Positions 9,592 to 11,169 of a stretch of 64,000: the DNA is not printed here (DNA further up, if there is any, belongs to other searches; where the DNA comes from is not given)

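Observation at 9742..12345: STAS-less SulP transporter / persulfide-dioxygenase-like MBL / rhodanese gene cluster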

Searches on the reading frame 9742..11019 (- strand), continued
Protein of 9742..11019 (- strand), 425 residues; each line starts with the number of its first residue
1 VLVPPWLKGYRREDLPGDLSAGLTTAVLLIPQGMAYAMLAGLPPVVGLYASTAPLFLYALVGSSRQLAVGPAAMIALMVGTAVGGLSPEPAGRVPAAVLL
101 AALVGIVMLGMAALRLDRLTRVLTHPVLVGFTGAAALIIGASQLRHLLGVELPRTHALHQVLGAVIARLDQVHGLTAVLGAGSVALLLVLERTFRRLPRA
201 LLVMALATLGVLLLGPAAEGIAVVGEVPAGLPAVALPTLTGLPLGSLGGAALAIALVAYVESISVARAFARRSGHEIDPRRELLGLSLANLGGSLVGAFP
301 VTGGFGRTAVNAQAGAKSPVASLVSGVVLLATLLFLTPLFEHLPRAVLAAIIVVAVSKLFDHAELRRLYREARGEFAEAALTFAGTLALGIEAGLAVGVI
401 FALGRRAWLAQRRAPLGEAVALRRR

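Call 10: find_encoding_contigs(protein=P0010, flank=5000, max_places=2)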
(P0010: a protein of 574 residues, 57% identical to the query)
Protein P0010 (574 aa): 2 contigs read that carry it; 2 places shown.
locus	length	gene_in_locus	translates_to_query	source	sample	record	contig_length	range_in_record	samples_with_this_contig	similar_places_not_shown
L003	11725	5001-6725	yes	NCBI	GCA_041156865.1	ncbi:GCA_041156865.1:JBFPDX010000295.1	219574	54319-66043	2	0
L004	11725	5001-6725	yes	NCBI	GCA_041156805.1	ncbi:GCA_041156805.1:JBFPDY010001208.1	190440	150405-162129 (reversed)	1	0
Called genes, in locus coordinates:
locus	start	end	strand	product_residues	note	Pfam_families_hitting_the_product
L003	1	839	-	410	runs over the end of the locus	PF07394:DUF1501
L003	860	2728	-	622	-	PF07583:PSCyt2, PF07587:PSD1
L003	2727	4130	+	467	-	PF00581:Rhodanese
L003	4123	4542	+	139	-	-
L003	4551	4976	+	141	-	PF20398:DUF6691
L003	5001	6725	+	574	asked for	PF00916:Sulfate_transp, PF01740:STAS, PF13466:STAS_2 (weak)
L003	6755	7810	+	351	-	PF00753:Lactamase_B, PF00581:Rhodanese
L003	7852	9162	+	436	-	-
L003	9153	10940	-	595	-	PF00916:Sulfate_transp, PF16983:MFS_MOT1, PF01740:STAS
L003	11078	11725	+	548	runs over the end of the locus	PF13187:Fer4_9 (faint), PF13237:Fer4_10 (faint), PF13247:Fer4_11, PF12838:Fer4_7 (weak), PF00037:Fer4, PF12797:Fer4_2 (weak), PF12837:Fer4_6 (weak), PF03916:NrfD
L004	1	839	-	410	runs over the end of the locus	PF07394:DUF1501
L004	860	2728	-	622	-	PF07583:PSCyt2, PF07587:PSD1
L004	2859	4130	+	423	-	PF00581:Rhodanese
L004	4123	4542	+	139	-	-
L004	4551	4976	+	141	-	PF20398:DUF6691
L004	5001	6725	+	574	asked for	PF00916:Sulfate_transp, PF01740:STAS, PF13466:STAS_2 (weak)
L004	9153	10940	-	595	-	PF00916:Sulfate_transp, PF16983:MFS_MOT1, PF01740:STAS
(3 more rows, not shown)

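Call 11: find_encoding_contigs(protein=P0001, flank=10000, max_places=3)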
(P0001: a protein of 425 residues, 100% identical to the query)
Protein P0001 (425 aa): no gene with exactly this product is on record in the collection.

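Call 24: find_related_loci(query=A1, collection=genome_contigs, flank=8000)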
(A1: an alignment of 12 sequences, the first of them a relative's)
Query A1 (425 aa) in genome_contigs; peptide patterns used: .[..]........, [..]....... (x = any residue, [..] = any of these).
600 stretches matched a pattern (row limit reached: there are more); 599 encode a relative of the query (tblastn E <= 1e-3); the best 80 are kept; 80 distinct loci.
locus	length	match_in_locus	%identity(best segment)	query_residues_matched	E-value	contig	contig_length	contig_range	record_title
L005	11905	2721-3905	54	6-399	2e-119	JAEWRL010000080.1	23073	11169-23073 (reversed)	MAG: Proteobacteria bacterium isolate OH_SBrB_57 k127_630663, whole genome shotgun sequence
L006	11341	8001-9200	51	6-403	3e-117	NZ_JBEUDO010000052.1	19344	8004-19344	Nitrosomonas sp. ANs5 52, whole genome shotgun sequence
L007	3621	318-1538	52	7-412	5e-119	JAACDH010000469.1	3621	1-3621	MAG: Rhodobacterales bacterium isolate HS5BWF_bin.2 HS5bwf_k87_1968728_1_3621, whole genome shotgun sequence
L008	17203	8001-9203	49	5-404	6e-116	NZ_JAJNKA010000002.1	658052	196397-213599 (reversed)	Portibacter lacus strain YM8-076 NODE_2_length_658052_cov_31.408161, whole genome shotgun sequence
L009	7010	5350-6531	50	6-398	3e-115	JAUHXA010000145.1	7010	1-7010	MAG: Bacteroidia bacterium isolate 2_bin.42 NODE_8008_length_7010_cov_56.284760, whole genome shotgun sequence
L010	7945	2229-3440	49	6-408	2e-113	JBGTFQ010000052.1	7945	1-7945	MAG: Rubrobacteraceae bacterium isolate JTS-RE196 k141_6841936, whole genome shotgun sequence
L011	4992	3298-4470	48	6-395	2e-113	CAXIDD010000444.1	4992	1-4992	MAG TPA_asm: uncultured Saprospirales bacterium isolate ERR7163070_binner13_56 genome assembly, contig: ERZ8868561.14317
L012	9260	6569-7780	50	6-408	4e-113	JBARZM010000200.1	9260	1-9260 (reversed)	MAG: Rubrobacteraceae bacterium isolate MFD12172_ilm_asm_bin25 k127_61620, whole genome shotgun sequence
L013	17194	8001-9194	52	1-399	1e-112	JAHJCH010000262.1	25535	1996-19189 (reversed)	MAG: Myxococcota bacterium isolate Modern_marine.mb.298 Modern_marine.mb.298_k141_1930083, whole genome shotgun sequence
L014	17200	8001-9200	48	6-403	5e-112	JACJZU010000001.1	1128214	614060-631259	MAG: Flavobacteriales bacterium isolate HK-STAS-BACT-72 HK-STAS-BACT-72_1, whole genome shotgun sequence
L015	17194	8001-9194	47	7-403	5e-112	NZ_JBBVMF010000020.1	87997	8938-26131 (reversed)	Rhodohalobacter sp. 8-1 Scaffold19_1, whole genome shotgun sequence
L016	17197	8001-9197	48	6-403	2e-111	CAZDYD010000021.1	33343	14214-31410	MAG TPA_asm: uncultured Chitinophagales bacterium isolate binchicken_co324_24 genome assembly, contig: NODE_559_length_3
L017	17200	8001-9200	44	6-403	8e-111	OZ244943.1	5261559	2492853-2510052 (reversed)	MAG: Reichenbachiella sp. isolate a3e05d79-69d8-4949-a7ba-618a7e226566 genome assembly, chromosome: 1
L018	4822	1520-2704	48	5-398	2e-111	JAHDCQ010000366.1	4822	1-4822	MAG: Saprospiraceae bacterium isolate MAG-138 RZ_46196, whole genome shotgun sequence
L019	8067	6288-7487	50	6-403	2e-110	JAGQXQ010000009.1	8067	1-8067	MAG: Phaeodactylibacter sp. isolate HKST-UBA43 2014-04-01_1_(paired)_contig_370, whole genome shotgun sequence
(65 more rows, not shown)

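Call 35: search_protein_representatives(protein=window:9742-11019:-)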
Query: 425 residues. Proteins with E-value up to 0.001 (for the whole library): 26853; up to 1e-10: 13191; up to 1e-30: 3339. The best 150 are listed.
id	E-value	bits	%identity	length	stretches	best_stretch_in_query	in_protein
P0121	3.8e-114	398.2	53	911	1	4-402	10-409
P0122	3.0e-106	372.2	55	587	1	5-403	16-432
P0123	4.6e-100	351.8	52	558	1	7-412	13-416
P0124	3.3e-99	349.0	49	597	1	5-403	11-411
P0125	1.7e-98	346.7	51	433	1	3-421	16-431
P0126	4.5e-98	345.3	52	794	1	3-401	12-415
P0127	3.0e-97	342.6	48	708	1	5-402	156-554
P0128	6.6e-97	341.4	49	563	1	3-408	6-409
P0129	3.0e-96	339.3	42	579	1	5-405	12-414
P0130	5.5e-96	338.4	54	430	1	15-402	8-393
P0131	2.1e-95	336.5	58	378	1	34-414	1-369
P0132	2.5e-95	336.2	48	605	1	4-399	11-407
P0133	3.4e-95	335.8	49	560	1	8-405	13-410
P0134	9.8e-95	334.3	52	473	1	5-412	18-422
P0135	2.7e-93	329.6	50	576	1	4-409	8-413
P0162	1.6e-83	297.4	51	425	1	15-407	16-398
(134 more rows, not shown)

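Call 40: find_related_loci(query=A2, collection=metagenome_contigs, flank=7000)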
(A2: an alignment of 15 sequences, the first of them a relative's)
Query A2 (425 aa) in metagenome_contigs; peptide patterns used: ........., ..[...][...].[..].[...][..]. (x = any residue, [..] = any of these).
600 stretches matched a pattern (row limit reached: there are more); 556 encode a relative of the query (tblastn E <= 1e-3); the best 80 are kept; 80 distinct loci.
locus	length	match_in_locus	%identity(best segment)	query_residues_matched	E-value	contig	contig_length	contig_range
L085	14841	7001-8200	49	6-403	4e-112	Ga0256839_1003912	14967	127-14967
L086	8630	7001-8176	51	8-399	1e-109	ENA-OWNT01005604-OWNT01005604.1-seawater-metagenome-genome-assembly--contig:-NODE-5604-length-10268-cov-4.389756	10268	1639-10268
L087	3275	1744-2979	53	7-412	1e-111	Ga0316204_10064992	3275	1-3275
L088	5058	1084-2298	44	6-412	2e-107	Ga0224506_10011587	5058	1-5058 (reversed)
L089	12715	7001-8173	48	7-396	6e-107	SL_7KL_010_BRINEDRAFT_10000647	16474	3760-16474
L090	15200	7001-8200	47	6-403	9e-107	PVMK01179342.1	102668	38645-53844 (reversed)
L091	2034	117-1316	48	6-403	3e-110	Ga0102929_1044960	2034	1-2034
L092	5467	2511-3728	47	4-412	2e-103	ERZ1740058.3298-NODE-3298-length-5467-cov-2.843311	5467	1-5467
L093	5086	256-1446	50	6-403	7e-102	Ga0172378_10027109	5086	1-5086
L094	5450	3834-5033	46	6-403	6e-101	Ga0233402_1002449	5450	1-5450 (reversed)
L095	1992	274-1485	45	3-404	1e-106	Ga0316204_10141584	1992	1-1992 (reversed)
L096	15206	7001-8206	43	6-403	1e-100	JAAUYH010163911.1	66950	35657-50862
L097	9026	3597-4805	43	6-403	2e-100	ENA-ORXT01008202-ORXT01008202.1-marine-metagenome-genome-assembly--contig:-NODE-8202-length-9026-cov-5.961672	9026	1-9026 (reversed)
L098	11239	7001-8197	48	6-403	2e-100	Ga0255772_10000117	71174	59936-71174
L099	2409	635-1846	44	6-408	9e-105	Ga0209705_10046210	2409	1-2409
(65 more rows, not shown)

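Call 57: find_homologous_proteins(query=A2, max_evalue=1e-30)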
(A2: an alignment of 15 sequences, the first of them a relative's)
Query A2 (15 sequences) (425 aa, profile of the alignment): 7854 proteins with E <= 1e-30 among 8000 candidates; the best 120 are listed.
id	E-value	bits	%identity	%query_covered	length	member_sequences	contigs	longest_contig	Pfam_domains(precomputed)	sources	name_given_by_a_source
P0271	4.1e-174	598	-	-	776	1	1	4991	PF01740.27,PF00916.27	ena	-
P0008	2.5e-171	588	56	94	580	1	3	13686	PF01740.27,PF00916.27,PF13466.13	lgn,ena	-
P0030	6.4e-171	587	56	93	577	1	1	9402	PF01740.27,PF00916.27,PF13466.13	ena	-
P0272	2.8e-170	585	54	92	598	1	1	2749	PF01740.27,PF00916.27,PF13466.13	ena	-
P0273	4.8e-170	584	54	93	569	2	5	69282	PF01740.27,PF00916.27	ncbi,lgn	-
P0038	5.9e-170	584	56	92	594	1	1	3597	PF01740.27,PF00916.27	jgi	jgi:SulP family sulfate permease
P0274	8.3e-170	583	53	96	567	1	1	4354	PF01740.27,PF00916.27,PF13466.13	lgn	-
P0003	1.5e-169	583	57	93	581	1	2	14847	PF01740.27,PF00916.27,PF13466.13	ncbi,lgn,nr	ncbi:MAG: sodium-independent anion transporter [Proteobacteria bacterium]|nr:MAG: sodium-independent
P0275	1.7e-169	582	54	94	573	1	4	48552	PF01740.27,PF00916.27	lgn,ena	-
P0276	1.8e-169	582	54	93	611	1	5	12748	PF01740.27,PF00916.27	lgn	-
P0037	2.0e-169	582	55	92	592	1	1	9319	PF01740.27,PF00916.27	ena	-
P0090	3.0e-169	582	55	93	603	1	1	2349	PF01740.27,PF00916.27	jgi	jgi:SulP family sulfate permease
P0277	3.1e-169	582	54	94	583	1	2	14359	PF01740.27,PF00916.27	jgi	jgi:SulP family sulfate permease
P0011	3.1e-169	582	57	92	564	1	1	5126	PF01740.27,PF00916.27,PF13466.13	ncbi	-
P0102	3.2e-169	581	55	92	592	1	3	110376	PF01740.27,PF00916.27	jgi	jgi:sulfate permease, SulP family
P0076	4.0e-169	581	54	92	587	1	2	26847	PF01740.27,PF00916.27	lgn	-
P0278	4.4e-169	581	54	92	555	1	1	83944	PF01740.27,PF00916.27,PF13466.13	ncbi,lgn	ncbi:MAG: sulfate permease [Myxococcota bacterium]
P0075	5.5e-169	581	57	93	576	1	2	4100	PF01740.27,PF00916.27,PF13466.13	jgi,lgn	-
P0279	1.0e-168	580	52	93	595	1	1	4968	PF01740.27,PF00916.27,PF13466.13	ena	-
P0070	1.2e-168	580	54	92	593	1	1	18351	PF01740.27,PF00916.27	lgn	-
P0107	1.7e-168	579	55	94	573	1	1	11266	PF01740.27,PF00916.27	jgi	jgi:sulfate permease, SulP family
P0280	1.8e-168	579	53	93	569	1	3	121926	PF01740.27,PF00916.27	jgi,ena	-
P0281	3.0e-168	578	55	94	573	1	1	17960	PF01740.27,PF00916.27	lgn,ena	-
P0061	4.2e-168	578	56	90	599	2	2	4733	PF01740.27,PF00916.27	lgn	-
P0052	4.4e-168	578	53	93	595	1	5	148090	PF01740.27,PF00916.27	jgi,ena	-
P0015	5.8e-168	577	58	92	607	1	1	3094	PF01740.27,PF00916.27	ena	-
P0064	5.9e-168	577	52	94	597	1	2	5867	PF01740.27,PF00916.27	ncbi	-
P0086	6.0e-168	577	53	93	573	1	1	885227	PF01740.27,PF00916.27,PF13466.13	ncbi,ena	-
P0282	6.0e-168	577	51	93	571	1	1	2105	PF01740.27,PF00916.27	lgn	-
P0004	7.7e-168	577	58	93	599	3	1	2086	PF01740.27,PF00916.27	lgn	-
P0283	7.9e-168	577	54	92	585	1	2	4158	PF16983.12,PF01740.27,PF00916.27,PF13466.13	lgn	-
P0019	8.5e-168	577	56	90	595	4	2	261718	PF01740.27,PF00916.27,PF13466.13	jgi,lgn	jgi:SulP family sulfate permease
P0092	8.5e-168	577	53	93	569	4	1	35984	PF01740.27,PF00916.27,PF13466.13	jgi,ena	-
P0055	9.4e-168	577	55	96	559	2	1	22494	PF01740.27,PF00916.27,PF13466.13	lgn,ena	-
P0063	9.6e-168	577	54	93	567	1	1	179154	PF01740.27,PF00916.27,PF13466.13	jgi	jgi:SulP family sulfate permease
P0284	1.1e-167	576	54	92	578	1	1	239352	PF01740.27,PF00916.27,PF13466.13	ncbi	-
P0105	1.5e-167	576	53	92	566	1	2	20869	PF01740.27,PF00916.27,PF13466.13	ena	-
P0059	1.6e-167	576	57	92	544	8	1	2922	PF01740.27,PF00916.27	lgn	-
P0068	1.6e-167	576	55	93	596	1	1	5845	PF01740.27,PF00916.27,PF13466.13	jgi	jgi:SulP family sulfate permease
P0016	1.9e-167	576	58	93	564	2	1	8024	PF01740.27,PF00916.27,PF13466.13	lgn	-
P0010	1.9e-167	576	57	94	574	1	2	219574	PF01740.27,PF00916.27,PF13466.13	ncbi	ncbi:MAG: SulP family inorganic anion transporter [Nannocystales bacterium]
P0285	2.4e-167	575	54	92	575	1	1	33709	PF01740.27,PF00916.27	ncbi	ncbi:MAG: SulP family inorganic anion transporter [Myxococcota bacterium]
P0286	2.4e-167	575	52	93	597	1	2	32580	PF01740.27,PF00916.27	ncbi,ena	-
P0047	2.7e-167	575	56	93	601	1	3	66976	PF01740.27,PF00916.27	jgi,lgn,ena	-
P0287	2.9e-167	575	53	93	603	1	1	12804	PF01740.27,PF00916.27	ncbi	-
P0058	3.0e-167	575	56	92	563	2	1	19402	PF01740.27,PF00916.27,PF13466.13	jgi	jgi:SulP family sulfate permease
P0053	3.0e-167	575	54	96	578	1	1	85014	PF01740.27,PF00916.27,PF13466.13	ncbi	-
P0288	3.4e-167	575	54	94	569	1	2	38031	PF01740.27,PF00916.27,PF13466.13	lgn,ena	-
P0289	3.5e-167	575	54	93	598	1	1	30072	PF01740.27,PF00916.27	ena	-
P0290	3.7e-167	575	54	92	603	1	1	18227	PF01740.27,PF00916.27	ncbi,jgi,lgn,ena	-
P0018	3.8e-167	575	57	93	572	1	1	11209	PF01740.27,PF00916.27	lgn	-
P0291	4.0e-167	575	53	93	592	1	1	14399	PF01740.27,PF00916.27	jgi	jgi:SulP family sulfate permease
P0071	4.0e-167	575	55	94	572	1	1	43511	PF01740.27,PF00916.27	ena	-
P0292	4.5e-167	574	53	93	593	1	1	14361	PF01740.27,PF00916.27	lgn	-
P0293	5.4e-167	574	51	95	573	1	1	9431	PF01740.27,PF00916.27,PF13466.13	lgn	-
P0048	5.8e-167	574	55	93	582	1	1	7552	PF01740.27,PF00916.27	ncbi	-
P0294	6.5e-167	574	55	93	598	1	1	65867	PF01740.27,PF00916.27,PF13466.13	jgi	-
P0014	8.2e-167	574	53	93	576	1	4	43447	PF01740.27,PF00916.27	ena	-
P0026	8.5e-167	573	53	93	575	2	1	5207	PF01740.27,PF00916.27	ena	-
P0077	8.7e-167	573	51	95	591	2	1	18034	PF01740.27,PF00916.27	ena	-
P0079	8.8e-167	573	58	93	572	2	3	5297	PF01740.27,PF00916.27,PF13466.13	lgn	-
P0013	1.0e-166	573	54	93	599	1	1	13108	PF01740.27,PF00916.27,PF13466.13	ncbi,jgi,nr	ncbi:MAG: solute carrier family 26 protein [Deltaproteobacteria bacterium]|nr:solute carrier family 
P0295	1.1e-166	573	52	93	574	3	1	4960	PF01740.27,PF00916.27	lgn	-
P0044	1.2e-166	573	53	96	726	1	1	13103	PF01740.27,PF00916.27,PF13466.13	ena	-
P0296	1.2e-166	573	53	96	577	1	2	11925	PF01740.27,PF00916.27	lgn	-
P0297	1.2e-166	573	53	93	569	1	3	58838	PF01740.27,PF00916.27,PF13466.13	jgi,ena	-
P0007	1.2e-166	573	55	93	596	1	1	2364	PF01740.27,PF00916.27,PF13466.13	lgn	-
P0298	1.3e-166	573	52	93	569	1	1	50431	PF01740.27,PF00916.27,PF13466.13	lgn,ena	-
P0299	1.3e-166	573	54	92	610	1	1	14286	PF16983.12,PF01740.27,PF00916.27,PF13466.13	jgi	jgi:SulP family sulfate permease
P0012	1.3e-166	573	54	93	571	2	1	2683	PF01740.27,PF00916.27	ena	-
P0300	1.4e-166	573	50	94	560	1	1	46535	PF01740.27,PF00916.27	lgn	-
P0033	1.4e-166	573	54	94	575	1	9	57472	PF01740.27,PF00916.27,PF13466.13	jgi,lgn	-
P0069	1.6e-166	573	55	92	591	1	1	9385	PF01740.27,PF00916.27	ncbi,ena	-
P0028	1.7e-166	572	57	92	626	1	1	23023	PF01740.27,PF00916.27,PF13466.13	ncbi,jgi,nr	ncbi:MAG: solute carrier family 26 protein [Deltaproteobacteria bacterium]|jgi:SulP family sulfate p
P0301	1.8e-166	572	55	93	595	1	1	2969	PF01740.27,PF00916.27,PF13466.13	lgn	-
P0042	1.8e-166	572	56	92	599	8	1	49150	PF01740.27,PF00916.27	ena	-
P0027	1.8e-166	572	54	97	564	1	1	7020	PF01740.27,PF00916.27,PF13466.13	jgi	jgi:sulfate permease, SulP family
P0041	1.9e-166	572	56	93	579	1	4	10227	PF01740.27,PF00916.27,PF13466.13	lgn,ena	-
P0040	1.9e-166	572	55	93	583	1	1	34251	PF01740.27,PF00916.27,PF13466.13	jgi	jgi:SulP family sulfate permease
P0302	2.0e-166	572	53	93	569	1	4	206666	PF01740.27,PF00916.27,PF13466.13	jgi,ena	-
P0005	2.0e-166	572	57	94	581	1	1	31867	PF01740.27,PF00916.27,PF13466.13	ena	-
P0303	2.1e-166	572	54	93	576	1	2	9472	PF01740.27,PF00916.27,PF13466.13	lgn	-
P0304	2.1e-166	572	51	93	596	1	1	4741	PF01740.27,PF00916.27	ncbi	-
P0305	2.3e-166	572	54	92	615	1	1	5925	PF01740.27,PF00916.27,PF13466.13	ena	-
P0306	3.2e-166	572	50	93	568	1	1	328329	PF01740.27,PF00916.27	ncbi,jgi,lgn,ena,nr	ncbi:MAG: solute carrier family 26 protein [Gammaproteobacteria bacterium]|nr:solute carrier family 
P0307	3.5e-166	571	54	92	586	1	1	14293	PF01740.27,PF00916.27,PF13466.13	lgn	-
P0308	4.0e-166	571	52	92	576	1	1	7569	PF01740.27,PF00916.27,PF13466.13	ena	-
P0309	4.1e-166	571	50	96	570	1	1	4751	PF01740.27,PF00916.27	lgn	-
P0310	4.2e-166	571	55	92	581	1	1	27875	PF01740.27,PF00916.27,PF13466.13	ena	-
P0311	4.5e-166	571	53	92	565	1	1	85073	PF01740.27,PF00916.27,PF13466.13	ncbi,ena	-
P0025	5.0e-166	571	53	93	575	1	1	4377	PF01740.27,PF00916.27,PF13466.13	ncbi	-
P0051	5.2e-166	571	55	93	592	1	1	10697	PF01740.27,PF00916.27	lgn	-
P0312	5.2e-166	571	52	93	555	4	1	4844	PF01740.27,PF00916.27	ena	-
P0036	5.4e-166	571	54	93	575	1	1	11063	PF01740.27,PF00916.27,PF13466.13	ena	-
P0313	5.4e-166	571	49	94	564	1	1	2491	PF01740.27,PF00916.27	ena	-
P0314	5.4e-166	571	50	93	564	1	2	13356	PF01740.27,PF00916.27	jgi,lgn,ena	-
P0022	5.4e-166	571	56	94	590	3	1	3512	PF01740.27,PF00916.27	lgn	-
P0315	6.0e-166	571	56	92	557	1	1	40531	PF01740.27,PF00916.27,PF13466.13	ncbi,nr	ncbi:MAG: solute carrier family 26 protein [Myxococcales bacterium]|nr:solute carrier family 26 prot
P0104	6.0e-166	571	56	94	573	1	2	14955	PF01740.27,PF00916.27,PF13466.13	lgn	-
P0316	6.3e-166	571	53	92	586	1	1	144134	PF01740.27,PF00916.27,PF13466.13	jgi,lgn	jgi:SulP family sulfate permease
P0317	7.4e-166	570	53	92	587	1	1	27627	PF01740.27,PF00916.27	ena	-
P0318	7.8e-166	570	53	93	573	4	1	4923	PF01740.27,PF00916.27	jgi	-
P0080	8.8e-166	570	55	92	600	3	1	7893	PF01740.27,PF00916.27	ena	-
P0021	9.2e-166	570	54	93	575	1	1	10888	PF01740.27,PF00916.27,PF13466.13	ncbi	-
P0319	9.7e-166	570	52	93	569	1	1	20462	PF01740.27,PF00916.27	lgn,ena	-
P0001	1.0e-165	570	100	100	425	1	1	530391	PF00916.27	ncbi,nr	ncbi:MAG: SulP family inorganic anion transporter [Deltaproteobacteria bacterium]|nr:SulP family ino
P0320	1.0e-165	570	52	96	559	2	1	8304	PF01740.27,PF00916.27,PF13466.13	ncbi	-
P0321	1.0e-165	570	51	94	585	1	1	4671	PF01740.27,PF00916.27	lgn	-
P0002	1.1e-165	570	56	93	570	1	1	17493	PF01740.27,PF00916.27,PF13466.13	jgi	jgi:SulP family sulfate permease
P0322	1.1e-165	570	53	96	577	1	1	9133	PF01740.27,PF00916.27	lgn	-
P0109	1.2e-165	570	53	93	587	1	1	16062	PF01740.27,PF00916.27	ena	-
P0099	1.2e-165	570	51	93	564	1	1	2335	PF01740.27,PF00916.27,PF13466.13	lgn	-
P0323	1.3e-165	570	55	93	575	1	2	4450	PF01740.27,PF00916.27,PF13466.13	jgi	-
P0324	1.4e-165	570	56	94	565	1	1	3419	PF01740.27,PF00916.27,PF13466.13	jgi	-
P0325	1.4e-165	569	53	92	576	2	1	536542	PF16983.12,PF01740.27,PF00916.27,PF13466.13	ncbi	-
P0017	1.5e-165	569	57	92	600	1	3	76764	PF01740.27,PF00916.27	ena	-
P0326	1.5e-165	569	53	93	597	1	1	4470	PF01740.27,PF00916.27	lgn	-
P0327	1.6e-165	569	53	92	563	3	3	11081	PF01740.27,PF00916.27,PF13466.13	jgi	jgi:SulP family sulfate permease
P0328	1.7e-165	569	52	94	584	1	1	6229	PF01740.27,PF00916.27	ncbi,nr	ncbi:MAG TPA: solute carrier family 26 protein [Sandaracinaceae bacterium LLY-WYZ-13_1]|nr:solute ca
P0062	1.7e-165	569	54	93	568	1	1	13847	PF01740.27,PF00916.27,PF13466.13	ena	-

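Call 59: find_encoding_contigs(protein=P0131, flank=6000, max_places=3)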
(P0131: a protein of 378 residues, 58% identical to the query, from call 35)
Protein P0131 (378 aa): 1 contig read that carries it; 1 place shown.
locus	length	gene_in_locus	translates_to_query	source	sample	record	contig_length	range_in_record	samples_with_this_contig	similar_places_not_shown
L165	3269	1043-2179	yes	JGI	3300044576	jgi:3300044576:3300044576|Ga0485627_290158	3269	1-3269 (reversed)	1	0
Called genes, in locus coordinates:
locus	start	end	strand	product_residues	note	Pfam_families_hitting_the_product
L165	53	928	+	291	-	PF00753:Lactamase_B, PF12706:Lactamase_B_2 (weak)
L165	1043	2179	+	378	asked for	PF00916:Sulfate_transp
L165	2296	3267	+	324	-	?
